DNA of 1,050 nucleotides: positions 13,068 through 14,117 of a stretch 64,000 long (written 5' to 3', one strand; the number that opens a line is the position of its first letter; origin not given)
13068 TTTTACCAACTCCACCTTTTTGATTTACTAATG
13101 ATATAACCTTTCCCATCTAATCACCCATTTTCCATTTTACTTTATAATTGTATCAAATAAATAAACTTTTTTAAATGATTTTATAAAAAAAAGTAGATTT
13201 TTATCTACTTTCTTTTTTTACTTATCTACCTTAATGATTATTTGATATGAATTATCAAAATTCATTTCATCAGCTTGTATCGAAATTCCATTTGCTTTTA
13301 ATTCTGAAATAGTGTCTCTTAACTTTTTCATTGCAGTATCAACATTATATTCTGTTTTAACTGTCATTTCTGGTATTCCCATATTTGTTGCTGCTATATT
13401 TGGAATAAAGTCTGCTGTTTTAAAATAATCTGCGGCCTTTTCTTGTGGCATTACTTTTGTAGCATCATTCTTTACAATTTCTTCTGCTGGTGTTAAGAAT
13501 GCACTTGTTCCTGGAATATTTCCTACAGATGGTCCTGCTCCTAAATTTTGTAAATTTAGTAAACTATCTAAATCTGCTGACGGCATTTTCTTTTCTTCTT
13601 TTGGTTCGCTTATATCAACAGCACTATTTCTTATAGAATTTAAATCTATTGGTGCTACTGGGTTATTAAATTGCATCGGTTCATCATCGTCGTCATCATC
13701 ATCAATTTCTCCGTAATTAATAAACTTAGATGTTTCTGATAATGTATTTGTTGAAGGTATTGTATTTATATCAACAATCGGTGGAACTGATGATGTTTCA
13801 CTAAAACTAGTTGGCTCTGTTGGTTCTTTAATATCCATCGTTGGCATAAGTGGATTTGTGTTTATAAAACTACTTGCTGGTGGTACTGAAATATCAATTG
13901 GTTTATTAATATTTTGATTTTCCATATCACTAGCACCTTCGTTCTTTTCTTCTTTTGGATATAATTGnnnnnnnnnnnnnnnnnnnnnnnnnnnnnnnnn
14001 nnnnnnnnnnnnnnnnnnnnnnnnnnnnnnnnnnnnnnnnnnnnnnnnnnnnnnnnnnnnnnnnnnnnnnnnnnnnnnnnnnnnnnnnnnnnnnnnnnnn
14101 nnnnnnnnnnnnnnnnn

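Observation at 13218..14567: Noc paralog with a ~200-aa low-complexity insertion (poly-Asp run, repeated P-I-D-I/L motifs) and no N-terminal amphipathic helix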

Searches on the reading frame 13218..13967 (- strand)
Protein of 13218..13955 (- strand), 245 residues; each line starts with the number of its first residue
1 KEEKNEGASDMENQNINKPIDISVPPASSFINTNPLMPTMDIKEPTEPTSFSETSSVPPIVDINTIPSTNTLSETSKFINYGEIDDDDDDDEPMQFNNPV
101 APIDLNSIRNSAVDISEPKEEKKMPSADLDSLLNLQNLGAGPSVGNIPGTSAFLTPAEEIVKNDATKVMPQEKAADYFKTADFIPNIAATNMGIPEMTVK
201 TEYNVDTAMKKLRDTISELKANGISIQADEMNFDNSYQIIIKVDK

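Call 14: find_related_loci(query=window:13218-13955:-, collection=genome_contigs, flank=6000)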
Query window:13218-13955:- (245 aa) in genome_contigs; peptide patterns used: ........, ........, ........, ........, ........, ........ (x = any residue, [..] = any of these).
600 stretches matched a pattern, but none encodes a relative of the query by tblastn (E <= 1e-3).

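Call 29: search_protein_representatives(alignment_id=A3)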
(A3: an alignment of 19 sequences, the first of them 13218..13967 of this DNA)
Query: 19 sequences, 256 profile positions. Proteins with E-value up to 0.001 (for the whole library): 241; up to 1e-10: 81; up to 1e-30: 30. The best 150 are listed.
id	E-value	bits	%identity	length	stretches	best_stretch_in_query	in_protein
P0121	1.1e-76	274.1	-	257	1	1-254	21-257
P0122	1.0e-69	251.4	-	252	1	2-256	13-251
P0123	2.6e-66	240.2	-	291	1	20-255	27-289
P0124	6.5e-65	235.6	-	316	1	2-255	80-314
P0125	7.6e-65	235.4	-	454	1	14-255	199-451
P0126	4.6e-63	229.5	-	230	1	47-255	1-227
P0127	1.2e-61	224.9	-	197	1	49-254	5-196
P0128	9.5e-57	208.8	-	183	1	72-256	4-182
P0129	6.0e-51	189.8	-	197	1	84-255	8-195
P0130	5.4e-48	180.2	-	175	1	71-255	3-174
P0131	1.1e-46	175.9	-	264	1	16-255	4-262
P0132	4.9e-46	173.7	-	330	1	71-254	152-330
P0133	2.0e-44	168.4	-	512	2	65-256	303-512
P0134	4.4e-44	167.3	-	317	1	23-254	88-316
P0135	8.2e-43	163.2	-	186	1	72-254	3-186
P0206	5.5e-10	55.6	-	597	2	57-254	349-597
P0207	8.7e-10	54.9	-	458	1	46-254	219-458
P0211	2.0e-09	53.8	-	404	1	82-254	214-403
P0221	9.5e-08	48.3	-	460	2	213-254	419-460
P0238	1.3e-06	44.5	-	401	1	93-255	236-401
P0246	1.9e-06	44.0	-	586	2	170-254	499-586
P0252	2.9e-06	43.4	-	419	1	205-255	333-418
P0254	3.0e-06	43.4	-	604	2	153-254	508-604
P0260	5.0e-06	42.6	-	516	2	206-254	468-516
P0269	9.7e-06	41.7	-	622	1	99-254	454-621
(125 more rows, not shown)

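Call 32: list_cluster_members(proteins=[P0206, P0254, P0269, P0246, P0211, P0238, P0207, P0221, P0252, P0133])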
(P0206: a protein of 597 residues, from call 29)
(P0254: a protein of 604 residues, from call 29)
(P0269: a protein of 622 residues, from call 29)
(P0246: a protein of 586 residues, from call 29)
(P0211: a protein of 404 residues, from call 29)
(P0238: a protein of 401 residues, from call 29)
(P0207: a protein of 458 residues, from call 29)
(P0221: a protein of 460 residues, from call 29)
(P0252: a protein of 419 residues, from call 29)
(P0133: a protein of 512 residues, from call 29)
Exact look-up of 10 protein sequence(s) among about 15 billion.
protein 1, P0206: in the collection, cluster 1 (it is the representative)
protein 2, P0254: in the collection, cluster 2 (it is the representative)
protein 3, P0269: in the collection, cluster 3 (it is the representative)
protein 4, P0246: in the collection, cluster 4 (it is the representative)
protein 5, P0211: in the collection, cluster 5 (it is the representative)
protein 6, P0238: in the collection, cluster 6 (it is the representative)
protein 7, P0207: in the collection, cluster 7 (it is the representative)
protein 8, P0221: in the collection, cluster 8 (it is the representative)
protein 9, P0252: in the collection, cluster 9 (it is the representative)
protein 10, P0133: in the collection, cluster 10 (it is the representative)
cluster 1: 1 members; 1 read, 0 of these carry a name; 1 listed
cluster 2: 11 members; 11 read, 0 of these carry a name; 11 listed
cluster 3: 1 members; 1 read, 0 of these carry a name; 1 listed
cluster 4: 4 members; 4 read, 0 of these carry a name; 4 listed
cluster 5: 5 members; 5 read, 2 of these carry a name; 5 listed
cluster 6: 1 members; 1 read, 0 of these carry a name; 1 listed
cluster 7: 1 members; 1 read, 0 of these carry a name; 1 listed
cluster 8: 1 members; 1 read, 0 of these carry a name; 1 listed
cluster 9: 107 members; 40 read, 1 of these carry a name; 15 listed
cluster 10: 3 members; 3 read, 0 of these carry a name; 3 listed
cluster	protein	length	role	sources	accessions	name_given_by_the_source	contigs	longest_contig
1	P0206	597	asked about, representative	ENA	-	-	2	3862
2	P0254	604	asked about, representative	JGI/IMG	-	-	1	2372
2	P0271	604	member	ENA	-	-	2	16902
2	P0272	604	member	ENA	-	-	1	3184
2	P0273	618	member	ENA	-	-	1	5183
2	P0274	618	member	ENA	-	-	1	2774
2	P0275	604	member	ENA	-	-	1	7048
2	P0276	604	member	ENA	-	-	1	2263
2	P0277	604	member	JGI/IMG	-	-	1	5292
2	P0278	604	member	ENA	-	-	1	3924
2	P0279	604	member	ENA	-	-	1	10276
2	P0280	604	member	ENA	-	-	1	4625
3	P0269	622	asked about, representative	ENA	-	-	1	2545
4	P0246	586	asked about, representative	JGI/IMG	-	-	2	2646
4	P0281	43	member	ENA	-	-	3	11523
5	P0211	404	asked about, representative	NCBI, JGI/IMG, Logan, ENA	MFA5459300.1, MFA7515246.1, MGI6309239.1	MAG: ParB/RepB/Spo0J family partition protein [Bacilli bacterium] | ParB family chromosome partitioning protein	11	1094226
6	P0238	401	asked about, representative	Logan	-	-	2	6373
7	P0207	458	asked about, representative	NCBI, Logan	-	-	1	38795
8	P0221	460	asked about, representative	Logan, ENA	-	-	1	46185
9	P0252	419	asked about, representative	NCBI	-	-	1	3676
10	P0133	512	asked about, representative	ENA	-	-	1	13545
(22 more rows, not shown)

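Call 47: find_homologous_proteins(query=P0260, max_evalue=1e-10)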
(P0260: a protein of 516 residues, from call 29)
Query P0260 (516 aa): 8000 proteins with E <= 1e-10 among 8000 candidates; the best 120 are listed.
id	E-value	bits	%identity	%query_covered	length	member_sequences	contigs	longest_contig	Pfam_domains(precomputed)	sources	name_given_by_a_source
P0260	0.0e+0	1099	100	100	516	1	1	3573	PF17762.9,PF02195.27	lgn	-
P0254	5.3e-136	473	53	99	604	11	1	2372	PF17762.9,PF02195.27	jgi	-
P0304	2.2e-134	467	53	99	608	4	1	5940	PF17762.9,PF02195.27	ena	-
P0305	5.5e-131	456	55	99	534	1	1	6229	PF17762.9,PF02195.27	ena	-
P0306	1.7e-130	454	54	99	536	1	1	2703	PF17762.9,PF02195.27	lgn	-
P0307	3.7e-127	443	54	96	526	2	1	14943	PF17762.9,PF02195.27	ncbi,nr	ncbi:MAG TPA: ParB/RepB/Spo0J family partition protein, partial [Bacilli bacterium]|nr:ParB/RepB/Spo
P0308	2.6e-124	434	51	99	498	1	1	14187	PF17762.9,PF02195.27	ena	-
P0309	3.6e-124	434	51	99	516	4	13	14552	PF17762.9,PF02195.27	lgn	-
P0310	9.9e-124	432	52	99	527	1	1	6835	PF17762.9,PF02195.27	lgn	-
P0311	1.0e-121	426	49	99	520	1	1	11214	PF17762.9,PF02195.27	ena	-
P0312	3.1e-119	417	50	99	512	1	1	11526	PF17762.9,PF02195.27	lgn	-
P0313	1.1e-118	416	49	99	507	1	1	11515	PF17762.9,PF02195.27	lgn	-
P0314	1.1e-118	416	50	99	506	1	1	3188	PF17762.9,PF02195.27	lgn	-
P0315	3.7e-117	411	87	39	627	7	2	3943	PF17762.9,PF02195.27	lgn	-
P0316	7.1e-117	410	47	99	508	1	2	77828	PF17762.9,PF02195.27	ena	-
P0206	2.9e-114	401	86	38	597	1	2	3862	PF17762.9,PF02195.27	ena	-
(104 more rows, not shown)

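Call 66: search_protein_families(library=pfam, alignment_id=A3, max_evalue=1)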
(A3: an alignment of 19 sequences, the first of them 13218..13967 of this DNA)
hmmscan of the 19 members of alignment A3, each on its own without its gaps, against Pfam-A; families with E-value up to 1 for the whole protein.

A. member 1, window:13218-13967:- (249 aa): 0 families

B. families by the number of members that match (of 19 scanned): 16 families
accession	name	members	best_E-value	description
PF11728.13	ArAE_1_C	1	0.047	Putative aromatic acid exporter C-terminal domain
PF16773.11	Phage_SSB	1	0.061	Lactococcus phage single-stranded DNA binding protein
PF07560.16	DUF1539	1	0.067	Domain of Unknown Function (DUF1539)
PF12200.13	DUF3597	1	0.12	Domain of unknown function (DUF3597)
PF24392.2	Parb-CE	1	0.12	ParB CE domain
PF13050.11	DUF3911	1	0.14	Protein of unknown function (DUF3911)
PF11855.13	DUF3375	1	0.15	Protein of unknown function (DUF3375)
PF22881.1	FilE_C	1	0.16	FilE, C-terminal domain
PF18330.7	Lig_C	1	0.17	Ligase Pab1020 C-terminal region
PF24114.1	DUF7388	1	0.2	Family of unknown function (DUF7388)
PF02609.21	Exonuc_VII_S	1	0.22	Exonuclease VII small subunit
PF03486.20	HI0933_like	1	0.23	HI0933-like protein Rossmann domain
PF06346.17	Drf_FH1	1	0.24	Formin Homology Region 1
PF16457.11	PH_12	1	0.38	Pleckstrin homology domain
PF02828.21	L27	1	0.74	L27 domain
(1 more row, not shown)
